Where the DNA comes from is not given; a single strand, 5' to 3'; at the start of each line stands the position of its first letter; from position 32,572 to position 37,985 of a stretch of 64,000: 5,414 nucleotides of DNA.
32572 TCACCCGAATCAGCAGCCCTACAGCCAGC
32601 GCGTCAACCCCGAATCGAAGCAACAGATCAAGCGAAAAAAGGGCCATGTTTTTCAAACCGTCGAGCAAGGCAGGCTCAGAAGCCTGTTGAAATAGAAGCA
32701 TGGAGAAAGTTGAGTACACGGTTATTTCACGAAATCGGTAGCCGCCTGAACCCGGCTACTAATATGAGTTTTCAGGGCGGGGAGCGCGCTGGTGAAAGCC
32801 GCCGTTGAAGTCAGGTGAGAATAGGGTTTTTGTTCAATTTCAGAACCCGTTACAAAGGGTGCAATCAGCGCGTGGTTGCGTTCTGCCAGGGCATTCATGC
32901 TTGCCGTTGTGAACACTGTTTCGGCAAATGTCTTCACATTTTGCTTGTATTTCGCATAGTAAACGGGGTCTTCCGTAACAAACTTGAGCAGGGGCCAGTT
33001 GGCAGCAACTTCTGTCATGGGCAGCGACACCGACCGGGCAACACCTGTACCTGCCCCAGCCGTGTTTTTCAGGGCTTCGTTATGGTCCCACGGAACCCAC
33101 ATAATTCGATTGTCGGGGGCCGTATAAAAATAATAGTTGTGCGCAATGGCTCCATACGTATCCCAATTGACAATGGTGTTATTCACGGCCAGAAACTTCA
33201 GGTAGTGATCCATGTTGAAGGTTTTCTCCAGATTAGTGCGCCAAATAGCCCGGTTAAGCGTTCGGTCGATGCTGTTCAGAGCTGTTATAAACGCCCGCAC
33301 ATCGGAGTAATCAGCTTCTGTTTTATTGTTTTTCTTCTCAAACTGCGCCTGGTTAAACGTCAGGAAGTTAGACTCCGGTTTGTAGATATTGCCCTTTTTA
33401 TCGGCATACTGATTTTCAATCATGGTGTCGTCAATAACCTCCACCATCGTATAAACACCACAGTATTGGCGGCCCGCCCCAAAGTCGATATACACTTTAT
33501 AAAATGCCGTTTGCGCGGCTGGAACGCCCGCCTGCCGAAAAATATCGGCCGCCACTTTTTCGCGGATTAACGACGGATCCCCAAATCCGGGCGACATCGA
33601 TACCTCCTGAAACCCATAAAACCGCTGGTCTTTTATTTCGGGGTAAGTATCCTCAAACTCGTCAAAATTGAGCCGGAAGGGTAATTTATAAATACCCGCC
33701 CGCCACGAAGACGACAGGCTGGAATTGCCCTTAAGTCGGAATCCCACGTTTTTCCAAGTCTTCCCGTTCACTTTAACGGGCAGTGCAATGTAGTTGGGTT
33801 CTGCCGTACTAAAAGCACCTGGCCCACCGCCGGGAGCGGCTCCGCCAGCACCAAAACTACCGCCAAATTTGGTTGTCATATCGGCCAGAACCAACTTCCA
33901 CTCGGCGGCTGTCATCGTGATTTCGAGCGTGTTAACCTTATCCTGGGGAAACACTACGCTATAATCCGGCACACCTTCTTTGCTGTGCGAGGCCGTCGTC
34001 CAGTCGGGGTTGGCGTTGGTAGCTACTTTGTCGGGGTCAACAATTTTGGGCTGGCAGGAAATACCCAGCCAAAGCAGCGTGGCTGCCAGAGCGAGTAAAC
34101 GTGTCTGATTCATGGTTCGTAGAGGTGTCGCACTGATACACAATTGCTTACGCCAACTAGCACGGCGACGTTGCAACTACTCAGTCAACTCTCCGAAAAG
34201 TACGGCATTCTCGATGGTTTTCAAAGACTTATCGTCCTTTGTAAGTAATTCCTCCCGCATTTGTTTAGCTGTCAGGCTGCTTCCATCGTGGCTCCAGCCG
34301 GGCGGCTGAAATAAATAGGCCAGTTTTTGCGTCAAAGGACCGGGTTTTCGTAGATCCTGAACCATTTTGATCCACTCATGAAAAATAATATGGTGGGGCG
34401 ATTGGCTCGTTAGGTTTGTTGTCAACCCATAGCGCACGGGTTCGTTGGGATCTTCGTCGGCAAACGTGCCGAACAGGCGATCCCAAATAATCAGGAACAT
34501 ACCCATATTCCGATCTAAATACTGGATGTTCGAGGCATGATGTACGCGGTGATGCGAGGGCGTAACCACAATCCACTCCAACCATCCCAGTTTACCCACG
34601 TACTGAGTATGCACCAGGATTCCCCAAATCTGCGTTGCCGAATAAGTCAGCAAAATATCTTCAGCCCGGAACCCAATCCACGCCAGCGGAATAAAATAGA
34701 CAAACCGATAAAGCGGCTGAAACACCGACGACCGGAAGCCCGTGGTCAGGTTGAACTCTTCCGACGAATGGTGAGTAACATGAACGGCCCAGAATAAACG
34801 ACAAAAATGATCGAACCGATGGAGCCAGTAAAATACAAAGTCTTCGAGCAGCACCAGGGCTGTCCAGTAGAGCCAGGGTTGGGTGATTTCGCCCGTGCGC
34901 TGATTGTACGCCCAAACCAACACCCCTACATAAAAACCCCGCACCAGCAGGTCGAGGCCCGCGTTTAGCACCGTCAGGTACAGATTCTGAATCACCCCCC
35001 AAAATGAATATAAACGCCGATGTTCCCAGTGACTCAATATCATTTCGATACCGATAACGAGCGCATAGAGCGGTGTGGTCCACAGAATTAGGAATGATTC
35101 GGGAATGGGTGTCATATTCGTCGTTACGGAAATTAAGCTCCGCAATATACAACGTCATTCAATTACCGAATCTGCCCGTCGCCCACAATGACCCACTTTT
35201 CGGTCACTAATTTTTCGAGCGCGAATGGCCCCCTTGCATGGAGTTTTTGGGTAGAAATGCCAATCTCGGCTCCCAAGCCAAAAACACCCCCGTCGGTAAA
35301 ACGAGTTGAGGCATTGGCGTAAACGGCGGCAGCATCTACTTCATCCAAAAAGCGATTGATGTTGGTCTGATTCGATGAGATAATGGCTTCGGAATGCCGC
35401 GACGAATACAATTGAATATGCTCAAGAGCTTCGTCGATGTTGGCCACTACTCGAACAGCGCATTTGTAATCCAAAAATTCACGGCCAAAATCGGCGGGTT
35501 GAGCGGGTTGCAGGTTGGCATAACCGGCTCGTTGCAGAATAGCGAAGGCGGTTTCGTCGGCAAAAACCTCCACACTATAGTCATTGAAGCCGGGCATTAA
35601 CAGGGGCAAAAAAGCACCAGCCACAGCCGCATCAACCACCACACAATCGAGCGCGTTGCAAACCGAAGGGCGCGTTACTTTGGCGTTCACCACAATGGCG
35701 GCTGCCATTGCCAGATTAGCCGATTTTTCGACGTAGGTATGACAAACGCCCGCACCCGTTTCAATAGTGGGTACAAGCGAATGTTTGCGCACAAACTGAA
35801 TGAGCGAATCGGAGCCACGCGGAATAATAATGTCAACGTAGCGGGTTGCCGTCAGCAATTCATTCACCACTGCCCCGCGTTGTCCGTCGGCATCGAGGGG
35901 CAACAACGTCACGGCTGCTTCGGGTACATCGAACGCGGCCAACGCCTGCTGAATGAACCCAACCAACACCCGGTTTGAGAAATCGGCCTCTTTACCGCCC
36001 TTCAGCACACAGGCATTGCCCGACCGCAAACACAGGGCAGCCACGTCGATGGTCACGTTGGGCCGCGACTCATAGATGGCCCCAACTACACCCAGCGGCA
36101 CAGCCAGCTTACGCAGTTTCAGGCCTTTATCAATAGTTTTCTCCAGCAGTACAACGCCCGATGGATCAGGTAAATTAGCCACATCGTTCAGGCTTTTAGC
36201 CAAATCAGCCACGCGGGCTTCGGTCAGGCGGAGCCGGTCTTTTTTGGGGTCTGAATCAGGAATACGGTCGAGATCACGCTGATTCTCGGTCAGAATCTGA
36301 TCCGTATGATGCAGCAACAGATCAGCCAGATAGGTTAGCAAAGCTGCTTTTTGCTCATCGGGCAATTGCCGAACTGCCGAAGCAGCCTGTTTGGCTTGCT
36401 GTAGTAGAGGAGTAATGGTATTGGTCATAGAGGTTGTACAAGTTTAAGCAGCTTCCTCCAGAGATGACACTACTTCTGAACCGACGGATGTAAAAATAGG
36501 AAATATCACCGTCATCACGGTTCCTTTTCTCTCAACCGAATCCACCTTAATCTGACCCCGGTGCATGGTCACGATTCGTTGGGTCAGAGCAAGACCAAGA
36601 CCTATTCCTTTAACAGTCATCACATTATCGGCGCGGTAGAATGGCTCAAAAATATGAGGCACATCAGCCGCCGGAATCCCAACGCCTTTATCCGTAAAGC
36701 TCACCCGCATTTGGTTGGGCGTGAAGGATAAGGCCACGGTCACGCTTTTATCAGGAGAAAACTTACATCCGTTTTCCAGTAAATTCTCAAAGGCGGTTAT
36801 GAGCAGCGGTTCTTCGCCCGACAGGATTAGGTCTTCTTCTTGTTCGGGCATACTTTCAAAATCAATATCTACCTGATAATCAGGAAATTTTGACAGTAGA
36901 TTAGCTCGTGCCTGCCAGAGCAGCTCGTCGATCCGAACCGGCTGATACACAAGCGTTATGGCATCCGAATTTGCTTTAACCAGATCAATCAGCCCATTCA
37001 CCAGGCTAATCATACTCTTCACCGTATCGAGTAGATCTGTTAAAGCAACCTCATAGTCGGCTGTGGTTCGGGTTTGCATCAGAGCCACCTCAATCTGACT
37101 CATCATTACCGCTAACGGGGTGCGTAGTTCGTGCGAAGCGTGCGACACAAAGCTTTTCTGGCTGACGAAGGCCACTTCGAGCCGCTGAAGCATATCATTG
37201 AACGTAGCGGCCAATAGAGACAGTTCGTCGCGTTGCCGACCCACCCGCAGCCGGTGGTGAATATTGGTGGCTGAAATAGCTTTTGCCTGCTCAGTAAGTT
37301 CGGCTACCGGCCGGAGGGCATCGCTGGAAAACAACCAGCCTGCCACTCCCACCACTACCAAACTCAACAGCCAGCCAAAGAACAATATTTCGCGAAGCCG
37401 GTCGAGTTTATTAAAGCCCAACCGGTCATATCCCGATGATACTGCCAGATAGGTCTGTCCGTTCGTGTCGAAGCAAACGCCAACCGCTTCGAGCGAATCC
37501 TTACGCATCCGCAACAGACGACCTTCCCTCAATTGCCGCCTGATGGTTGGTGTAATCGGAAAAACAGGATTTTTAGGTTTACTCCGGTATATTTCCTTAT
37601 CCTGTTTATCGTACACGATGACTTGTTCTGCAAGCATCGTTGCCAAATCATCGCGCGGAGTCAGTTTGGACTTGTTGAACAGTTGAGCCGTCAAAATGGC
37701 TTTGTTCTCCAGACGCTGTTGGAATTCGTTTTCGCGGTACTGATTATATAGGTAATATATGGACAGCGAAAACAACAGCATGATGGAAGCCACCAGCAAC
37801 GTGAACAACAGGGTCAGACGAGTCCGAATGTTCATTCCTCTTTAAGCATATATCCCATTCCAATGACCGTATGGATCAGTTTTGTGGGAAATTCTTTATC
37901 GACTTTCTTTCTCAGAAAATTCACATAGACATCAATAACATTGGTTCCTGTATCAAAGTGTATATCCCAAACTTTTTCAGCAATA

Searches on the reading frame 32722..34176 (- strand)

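Call 11: search_protein_families(library=pfam, proteins=[window:32722-34176:-], max_evalue=0.01)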
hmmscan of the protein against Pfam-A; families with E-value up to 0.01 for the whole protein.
window:32722-34176:- (484 aa): 1 family
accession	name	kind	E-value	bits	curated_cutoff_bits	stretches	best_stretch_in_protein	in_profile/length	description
PF08757.17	CotH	-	1.5e-58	199.3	23.8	1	147-477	2-320/322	CotH kinase protein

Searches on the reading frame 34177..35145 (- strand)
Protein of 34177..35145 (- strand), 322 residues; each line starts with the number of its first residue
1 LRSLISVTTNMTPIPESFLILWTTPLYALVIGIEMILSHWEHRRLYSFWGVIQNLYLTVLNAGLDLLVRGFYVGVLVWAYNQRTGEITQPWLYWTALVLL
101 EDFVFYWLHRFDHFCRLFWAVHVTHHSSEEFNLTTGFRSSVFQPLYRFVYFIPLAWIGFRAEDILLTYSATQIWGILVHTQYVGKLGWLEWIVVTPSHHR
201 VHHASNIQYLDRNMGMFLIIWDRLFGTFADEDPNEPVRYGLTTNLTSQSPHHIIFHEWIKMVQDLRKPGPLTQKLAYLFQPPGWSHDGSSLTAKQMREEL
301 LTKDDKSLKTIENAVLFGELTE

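Call 11: search_protein_families(library=pfam, proteins=[window:34177-35145:-], max_evalue=0.01)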
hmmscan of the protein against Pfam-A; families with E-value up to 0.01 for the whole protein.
window:34177-35145:- (322 aa): 1 family
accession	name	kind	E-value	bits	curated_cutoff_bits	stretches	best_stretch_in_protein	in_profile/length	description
PF04116.19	FA_hydroxylase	-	1.9e-27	96.7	31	1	95-227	2-132/132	Fatty acid hydroxylase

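Call 44: search_protein_families(library=ncbifam, proteins=[window:34177-35145:-], max_evalue=0.00001)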
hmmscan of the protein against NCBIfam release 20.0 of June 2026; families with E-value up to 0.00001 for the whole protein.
window:34177-35145:- (322 aa): 1 family
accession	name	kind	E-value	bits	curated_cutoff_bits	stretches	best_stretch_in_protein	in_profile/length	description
NF052566.1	OrLpdHdlsOlsERhiz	equivalog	2e-18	66.8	475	1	99-246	124-272/293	ornithine lipid hydroxylase OlsE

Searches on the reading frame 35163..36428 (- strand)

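Call 11: search_protein_families(library=pfam, proteins=[window:35163-36428:-], max_evalue=0.01)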
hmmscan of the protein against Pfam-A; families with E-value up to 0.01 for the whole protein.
window:35163-36428:- (421 aa): 1 family
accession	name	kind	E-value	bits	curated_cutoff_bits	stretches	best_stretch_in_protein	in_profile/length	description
PF00171.27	Aldedh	-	5.5e-14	52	23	1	8-281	34-293/461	Aldehyde dehydrogenase family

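Call 44: search_protein_families(library=ncbifam, proteins=[window:35163-36428:-], max_evalue=0.00001)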
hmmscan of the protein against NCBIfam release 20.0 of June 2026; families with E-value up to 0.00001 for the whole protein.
window:35163-36428:- (421 aa): 8 families
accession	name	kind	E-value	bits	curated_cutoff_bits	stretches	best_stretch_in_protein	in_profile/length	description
NF001221.0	PRK00197.1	equivalog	2.3e-158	527.3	289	1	2-421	4-417/418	glutamate-5-semialdehyde dehydrogenase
TIGR00407.1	proA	equivalog_domain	4.8e-130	433.9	317.45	1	12-411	1-398/398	glutamate-5-semialdehyde dehydrogenase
TIGR01092.1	P5CS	equivalog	5.9e-91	305.8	796.75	1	11-420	294-694/715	delta l-pyrroline-5-carboxylate synthetase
NF047625.1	AcylSulfactDhSauS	equivalog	9.4e-12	44.4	600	1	94-270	87-257/464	acylating sulfoacetaldehyde dehydrogenase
TIGR02518.1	EutH_ACDH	equivalog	1.1e-08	34.4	620.1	1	101-270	94-260/488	acetaldehyde dehydrogenase (acetylating)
NF010378.0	PRK13805.1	equivalog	5.2e-08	31.2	951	1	100-272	99-268/872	bifunctional acetaldehyde-CoA/alcohol dehydrogenase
NF040648.1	lactal_redase_Meth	equivalog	8.9e-07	28.3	650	1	101-278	120-295/463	lactaldehyde dehydrogenase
NF052305.1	DioxValDhHalo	equivalog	2.6e-06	26.6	750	0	104-277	134-304/483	2,5-dioxovalerate dehydrogenase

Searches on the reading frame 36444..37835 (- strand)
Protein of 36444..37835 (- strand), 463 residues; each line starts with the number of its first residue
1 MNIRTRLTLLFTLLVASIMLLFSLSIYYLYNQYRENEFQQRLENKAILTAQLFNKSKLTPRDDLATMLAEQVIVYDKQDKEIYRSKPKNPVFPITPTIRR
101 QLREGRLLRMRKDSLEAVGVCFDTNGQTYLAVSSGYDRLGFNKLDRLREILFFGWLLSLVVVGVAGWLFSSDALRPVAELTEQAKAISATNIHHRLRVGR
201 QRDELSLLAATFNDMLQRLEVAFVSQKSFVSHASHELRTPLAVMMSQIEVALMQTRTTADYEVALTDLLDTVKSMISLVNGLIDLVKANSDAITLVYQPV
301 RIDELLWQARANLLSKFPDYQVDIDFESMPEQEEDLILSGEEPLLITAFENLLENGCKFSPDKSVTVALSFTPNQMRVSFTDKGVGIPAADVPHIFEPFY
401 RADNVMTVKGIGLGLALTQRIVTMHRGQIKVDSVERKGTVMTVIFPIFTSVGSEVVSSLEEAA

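Call 11: search_protein_families(library=pfam, proteins=[window:36444-37835:-], max_evalue=0.01)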
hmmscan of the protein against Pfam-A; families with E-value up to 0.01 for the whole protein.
window:36444-37835:- (463 aa): 4 families
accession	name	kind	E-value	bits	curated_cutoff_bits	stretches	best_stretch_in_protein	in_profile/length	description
PF02518.31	HATPase_c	-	1.3e-22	80.7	26.4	1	341-446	2-108/111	Histidine kinase-, DNA gyrase B-, and HSP90-like ATPase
PF00672.30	HAMP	-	9.7e-12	45.5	25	1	173-220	6-52/53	HAMP domain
PF00512.31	HisKA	-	1.3e-11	44.9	26.9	1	226-289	2-64/66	His Kinase A (phospho-acceptor) domain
PF13581.12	HATPase_c_2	-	0.0059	17.1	27.4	0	348-440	39-122/127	Histidine kinase-like ATPase domain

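Call 44: search_protein_families(library=ncbifam, proteins=[window:36444-37835:-], max_evalue=0.00001)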
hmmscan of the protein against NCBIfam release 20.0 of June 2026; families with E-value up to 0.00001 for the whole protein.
window:36444-37835:- (463 aa): 77 families (the best 25 are shown)
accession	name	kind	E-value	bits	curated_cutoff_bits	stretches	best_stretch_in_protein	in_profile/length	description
TIGR01386.1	cztS_silS_copS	subfamily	4.6e-60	203.9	292.55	1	2-446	3-457/457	heavy metal sensor histidine kinase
NF033092.0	HK_WalK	equivalog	1.9e-49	168.8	725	2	226-446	372-593/594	cell wall metabolism sensor histidine kinase WalK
TIGR02966.1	phoR_proteo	equivalog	2.3e-41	141.9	334.2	1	213-445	102-333/333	phosphate regulon sensor histidine kinase PhoR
NF012163.2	BaeS_SmeS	equivalog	1.4e-39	136.3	500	1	151-443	166-454/457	sensor histidine kinase efflux regulator BaeS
NF041735.1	hist_kin_RppB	equivalog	4.6e-39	134.4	400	1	222-446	212-438/438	two-component system sensor histidine kinase RppB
NF045903.1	CuHisKinLciSLeg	equivalog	3.8e-38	131.8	700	1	152-444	65-355/357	copper-responsive two-component system sensor histidine kinase LciS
NF007837.0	PRK10549.1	equivalog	4.7e-37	127.8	603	1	157-454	172-465/466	envelope stress sensor histidine kinase BaeS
NF007007.0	PRK09470.1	equivalog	5.8e-37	127.7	486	1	167-449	187-461/463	envelope stress sensor histidine kinase CpxA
NF046044.1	PnpS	equivalog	1.1e-36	126.7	400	1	226-446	170-390/390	two-component system histidine kinase PnpS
NF007345.0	PRK09835.1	subfamily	2.4e-36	125.3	423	1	124-446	163-479/482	Cu(+)/Ag(+) sensor histidine kinase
NF045900.1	HisKinCpxALeg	equivalog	4.3e-36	124.6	800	1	156-447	159-451/451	two-component system sensor histidine kinase CpxA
NF008025.0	PRK10755.1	equivalog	5.3e-35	120.8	314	1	173-446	91-355/362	two-component system sensor histidine kinase PmrB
NF008312.0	PRK11100.1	equivalog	3.8e-33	115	356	1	149-446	183-473/477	two-component system sensor histidine kinase CreC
NF052314.1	T9SS_HK_PorY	subfamily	8.8e-33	113.9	350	1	5-430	4-404/418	PorY family sensor histidine kinase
NF040691.1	MtrAB_MtrB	equivalog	1.9e-30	106.4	450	1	143-447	182-492/507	MtrAB system histidine kinase MtrB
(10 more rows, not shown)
